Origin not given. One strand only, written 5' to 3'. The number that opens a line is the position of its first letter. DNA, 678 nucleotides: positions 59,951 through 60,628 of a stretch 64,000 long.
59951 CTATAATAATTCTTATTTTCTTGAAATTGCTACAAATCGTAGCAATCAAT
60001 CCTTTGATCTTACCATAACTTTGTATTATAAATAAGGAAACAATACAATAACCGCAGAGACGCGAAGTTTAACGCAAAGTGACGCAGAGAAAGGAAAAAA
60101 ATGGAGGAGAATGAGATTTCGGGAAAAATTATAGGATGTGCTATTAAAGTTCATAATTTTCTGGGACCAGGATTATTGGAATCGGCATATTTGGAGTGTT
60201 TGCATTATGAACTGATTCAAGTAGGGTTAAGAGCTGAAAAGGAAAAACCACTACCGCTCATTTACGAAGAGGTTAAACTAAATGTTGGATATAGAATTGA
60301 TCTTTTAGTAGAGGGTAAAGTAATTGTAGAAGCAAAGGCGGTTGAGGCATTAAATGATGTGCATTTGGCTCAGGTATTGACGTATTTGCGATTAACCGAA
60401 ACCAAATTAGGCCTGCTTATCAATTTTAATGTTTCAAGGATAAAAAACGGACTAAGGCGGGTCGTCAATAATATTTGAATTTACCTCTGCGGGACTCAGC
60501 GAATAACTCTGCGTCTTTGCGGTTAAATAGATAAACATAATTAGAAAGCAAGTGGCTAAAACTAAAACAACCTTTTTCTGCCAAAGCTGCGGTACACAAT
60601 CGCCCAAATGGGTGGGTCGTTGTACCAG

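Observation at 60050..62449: Three unrelated small-gene families share one lifestyle: repeat-bounded, transposase-less, co-oriented inserts in housekeeping transcription units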

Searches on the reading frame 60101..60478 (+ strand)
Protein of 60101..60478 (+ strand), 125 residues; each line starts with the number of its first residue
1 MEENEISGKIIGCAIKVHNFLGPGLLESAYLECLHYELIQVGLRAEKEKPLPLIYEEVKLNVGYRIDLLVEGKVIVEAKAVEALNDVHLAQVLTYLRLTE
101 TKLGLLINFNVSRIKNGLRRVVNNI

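Call 7: search_protein_families(library=pfam, proteins=[window:60101-60478:+], max_evalue=0.01)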
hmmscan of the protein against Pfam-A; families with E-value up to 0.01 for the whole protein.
window:60101-60478:+ (125 aa): 1 family
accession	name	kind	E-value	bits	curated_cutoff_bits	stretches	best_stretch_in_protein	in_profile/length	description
PF13366.12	PDDEXK_3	-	9.2e-41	139.3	22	1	5-121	2-117/117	PD-(D/E)XK nuclease superfamily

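Call 8: search_protein_families(library=ncbifam, proteins=[window:60101-60478:+], max_evalue=0.01)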
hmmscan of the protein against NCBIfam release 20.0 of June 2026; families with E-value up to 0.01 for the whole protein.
window:60101-60478:+ (125 aa): 1 family
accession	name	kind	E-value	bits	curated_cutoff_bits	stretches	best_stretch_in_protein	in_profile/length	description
TIGR04256.1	GxxExxY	subfamily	4.8e-43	146.2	35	1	6-122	2-116/116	GxxExxY protein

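Call 21: find_related_loci(query=window:60101-60478:+, collection=viral_contigs, flank=3000)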
Query window:60101-60478:+ (125 aa) in viral_contigs; peptide patterns used: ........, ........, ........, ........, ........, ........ (x = any residue, [..] = any of these).
25 stretches matched a pattern, but none encodes a relative of the query by tblastn (E <= 1e-3).

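Call 26: find_homologous_proteins(query=window:60101-60478:+, max_evalue=0.00001)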
Query window:60101-60478:+ (125 aa): 8000 proteins with E <= 0.00001 among 8000 candidates; the best 120 are listed.
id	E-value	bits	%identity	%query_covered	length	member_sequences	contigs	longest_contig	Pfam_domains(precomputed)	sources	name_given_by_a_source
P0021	1.1e-72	259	100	100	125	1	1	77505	PF13366.13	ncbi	-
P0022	3.5e-66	238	90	100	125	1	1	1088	PF13366.13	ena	-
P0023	3.7e-55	203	74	100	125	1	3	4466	PF13366.13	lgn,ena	-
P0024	2.5e-54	200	77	100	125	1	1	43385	PF13366.13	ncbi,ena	-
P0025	6.9e-54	199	73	100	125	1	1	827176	PF13366.13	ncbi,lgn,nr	ncbi:MAG: GxxExxY protein [Cyclobacteriaceae bacterium]|nr:GxxExxY protein [Cyclobacteriaceae bacter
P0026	8.5e-54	198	75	100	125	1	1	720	PF13366.13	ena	-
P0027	1.1e-53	198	76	100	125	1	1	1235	PF13366.13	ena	-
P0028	1.2e-53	198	74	100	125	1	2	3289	PF13366.13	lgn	-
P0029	1.7e-53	197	72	100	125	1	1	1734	PF13366.13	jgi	jgi:GxxExxY protein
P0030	1.8e-53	197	74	100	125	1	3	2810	PF13366.13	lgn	-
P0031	3.0e-53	197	77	98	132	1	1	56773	PF13366.13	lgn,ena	-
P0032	3.4e-53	196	70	100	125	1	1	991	PF13366.13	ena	-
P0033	3.6e-53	196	71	100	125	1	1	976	PF13366.13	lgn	-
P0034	3.6e-53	196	75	98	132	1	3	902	PF13366.13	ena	-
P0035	3.8e-53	196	72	100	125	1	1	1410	PF13366.13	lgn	-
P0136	1.0e-51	192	73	98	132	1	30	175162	PF13366.13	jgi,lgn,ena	jgi:GxxExxY protein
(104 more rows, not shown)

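Call 28: find_related_loci(query=A1, collection=metagenome_contigs, flank=8000)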
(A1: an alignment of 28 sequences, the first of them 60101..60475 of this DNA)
Query A1 (125 aa) in metagenome_contigs; peptide patterns used: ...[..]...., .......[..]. (x = any residue, [..] = any of these).
600 stretches matched a pattern (row limit reached: there are more); 589 encode a relative of the query (tblastn E <= 1e-3); the best 80 are kept; 80 distinct loci.
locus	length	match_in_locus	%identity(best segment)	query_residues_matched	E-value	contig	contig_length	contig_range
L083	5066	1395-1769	67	1-125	1e-56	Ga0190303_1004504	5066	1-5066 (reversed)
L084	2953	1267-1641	70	1-125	1e-54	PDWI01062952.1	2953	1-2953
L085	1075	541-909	68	1-123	3e-57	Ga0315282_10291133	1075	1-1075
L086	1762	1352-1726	66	1-125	4e-55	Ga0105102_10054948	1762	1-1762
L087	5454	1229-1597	67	1-123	1e-53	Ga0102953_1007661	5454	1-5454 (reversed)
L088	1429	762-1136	67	1-125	2e-54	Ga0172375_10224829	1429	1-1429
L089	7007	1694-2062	68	1-123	1e-52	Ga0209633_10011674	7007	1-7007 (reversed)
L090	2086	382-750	65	1-123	4e-53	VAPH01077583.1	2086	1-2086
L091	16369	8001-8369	69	1-123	7e-53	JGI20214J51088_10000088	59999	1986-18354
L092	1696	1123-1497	67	1-125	1e-53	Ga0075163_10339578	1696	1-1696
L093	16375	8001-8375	70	1-125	2e-52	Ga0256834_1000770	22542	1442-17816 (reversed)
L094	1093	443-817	64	1-125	7e-55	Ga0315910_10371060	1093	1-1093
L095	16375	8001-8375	66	1-125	4e-52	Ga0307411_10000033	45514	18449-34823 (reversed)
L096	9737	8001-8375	67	1-125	5e-52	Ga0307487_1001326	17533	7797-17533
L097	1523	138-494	65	4-122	1e-53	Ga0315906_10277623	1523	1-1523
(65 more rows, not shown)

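Call 44: search_protein_families(library=padloc, proteins=[window:60101-60478:+], max_evalue=0.01)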
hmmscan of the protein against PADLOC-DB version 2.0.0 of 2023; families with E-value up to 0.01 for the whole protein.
window:60101-60478:+ (125 aa): 2 families
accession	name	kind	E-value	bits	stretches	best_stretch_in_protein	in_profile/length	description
PDLC01611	Cas4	-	0.008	14.5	1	56-105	46-95/158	"CAS-I,CAS-II,CAS-III,CAS-IV,CAS-V,CAS-VI; acquisition_associated"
PDLC01250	Cas4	-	0.0097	14.2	0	65-105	65-107/168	"CAS-I,CAS-II,CAS-III,CAS-IV,CAS-V,CAS-VI; acquisition_associated"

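Call 45: search_protein_families(library=phrogs, proteins=[window:60101-60478:+], max_evalue=0.001)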
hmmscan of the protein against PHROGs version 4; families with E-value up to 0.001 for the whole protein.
window:60101-60478:+ (125 aa): 0 families

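Call 46: search_solved_structures(query=window:60101-60478:+, max_evalue=0.01)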
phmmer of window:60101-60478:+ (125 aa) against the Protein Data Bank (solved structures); distinct sequences matched with E-value up to 0.01: 0.

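Call 67: find_encoding_contigs(protein=P0136, flank=4000, max_places=10)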
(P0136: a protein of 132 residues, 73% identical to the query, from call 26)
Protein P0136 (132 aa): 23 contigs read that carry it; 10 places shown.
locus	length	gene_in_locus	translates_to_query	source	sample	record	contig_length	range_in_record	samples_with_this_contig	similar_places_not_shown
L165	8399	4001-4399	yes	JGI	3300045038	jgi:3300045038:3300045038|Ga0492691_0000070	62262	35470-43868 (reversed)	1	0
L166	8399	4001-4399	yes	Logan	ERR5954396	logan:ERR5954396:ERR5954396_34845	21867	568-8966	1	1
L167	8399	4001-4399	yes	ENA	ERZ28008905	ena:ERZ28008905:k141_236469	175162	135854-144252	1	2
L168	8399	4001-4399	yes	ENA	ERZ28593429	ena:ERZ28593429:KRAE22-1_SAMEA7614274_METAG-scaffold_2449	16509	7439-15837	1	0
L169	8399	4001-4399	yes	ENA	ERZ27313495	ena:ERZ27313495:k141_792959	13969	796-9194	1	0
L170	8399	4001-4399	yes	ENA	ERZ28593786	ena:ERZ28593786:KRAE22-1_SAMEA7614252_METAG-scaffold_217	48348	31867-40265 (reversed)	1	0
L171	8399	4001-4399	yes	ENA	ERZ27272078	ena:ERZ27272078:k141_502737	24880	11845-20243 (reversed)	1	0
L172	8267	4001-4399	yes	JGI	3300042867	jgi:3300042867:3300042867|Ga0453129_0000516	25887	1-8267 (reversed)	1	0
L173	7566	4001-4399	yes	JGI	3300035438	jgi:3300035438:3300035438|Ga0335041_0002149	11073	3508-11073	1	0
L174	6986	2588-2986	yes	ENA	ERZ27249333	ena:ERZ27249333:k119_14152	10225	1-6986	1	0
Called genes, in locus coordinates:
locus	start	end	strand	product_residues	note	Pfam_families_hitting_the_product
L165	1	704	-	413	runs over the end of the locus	-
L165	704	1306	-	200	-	PF01583:APS_kinase, PF13671:AAA_33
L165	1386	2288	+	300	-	PF01791:DeoC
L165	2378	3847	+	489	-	PF00171:Aldedh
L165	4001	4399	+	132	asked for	PF13366:PDDEXK_3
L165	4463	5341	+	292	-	PF00171:Aldedh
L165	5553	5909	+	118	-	PF18962:Por_Secre_tail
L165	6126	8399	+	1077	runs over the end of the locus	PF00133:tRNA-synt_1, PF09334:tRNA-synt_1g, PF13603:tRNA-synt_1_2, PF04480:DUF559, PF08264:Anticodon_1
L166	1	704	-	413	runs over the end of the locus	-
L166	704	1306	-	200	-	PF01583:APS_kinase, PF13671:AAA_33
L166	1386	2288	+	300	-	PF01791:DeoC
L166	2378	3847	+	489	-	PF00171:Aldedh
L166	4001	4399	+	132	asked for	PF13366:PDDEXK_3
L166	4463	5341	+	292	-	PF00171:Aldedh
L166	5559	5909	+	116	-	PF18962:Por_Secre_tail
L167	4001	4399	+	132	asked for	PF13366:PDDEXK_3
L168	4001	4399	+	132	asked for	PF13366:PDDEXK_3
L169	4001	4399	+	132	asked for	PF13366:PDDEXK_3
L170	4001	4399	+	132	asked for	PF13366:PDDEXK_3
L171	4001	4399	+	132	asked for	PF13366:PDDEXK_3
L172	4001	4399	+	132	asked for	PF13366:PDDEXK_3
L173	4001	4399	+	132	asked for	PF13366:PDDEXK_3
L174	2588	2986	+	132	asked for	PF13366:PDDEXK_3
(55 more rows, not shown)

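Call 106: find_encoding_contigs(protein=P0022, flank=1000, max_places=3)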
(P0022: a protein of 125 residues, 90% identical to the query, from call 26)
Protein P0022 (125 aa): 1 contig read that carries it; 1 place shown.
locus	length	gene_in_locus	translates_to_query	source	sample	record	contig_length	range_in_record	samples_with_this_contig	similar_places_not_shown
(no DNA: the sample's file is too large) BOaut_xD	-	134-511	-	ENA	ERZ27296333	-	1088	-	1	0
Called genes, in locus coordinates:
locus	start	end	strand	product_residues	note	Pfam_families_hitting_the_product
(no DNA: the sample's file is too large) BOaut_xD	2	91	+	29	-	?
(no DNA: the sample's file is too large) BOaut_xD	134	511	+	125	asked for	PF13366:PDDEXK_3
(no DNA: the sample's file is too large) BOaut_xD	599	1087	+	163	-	?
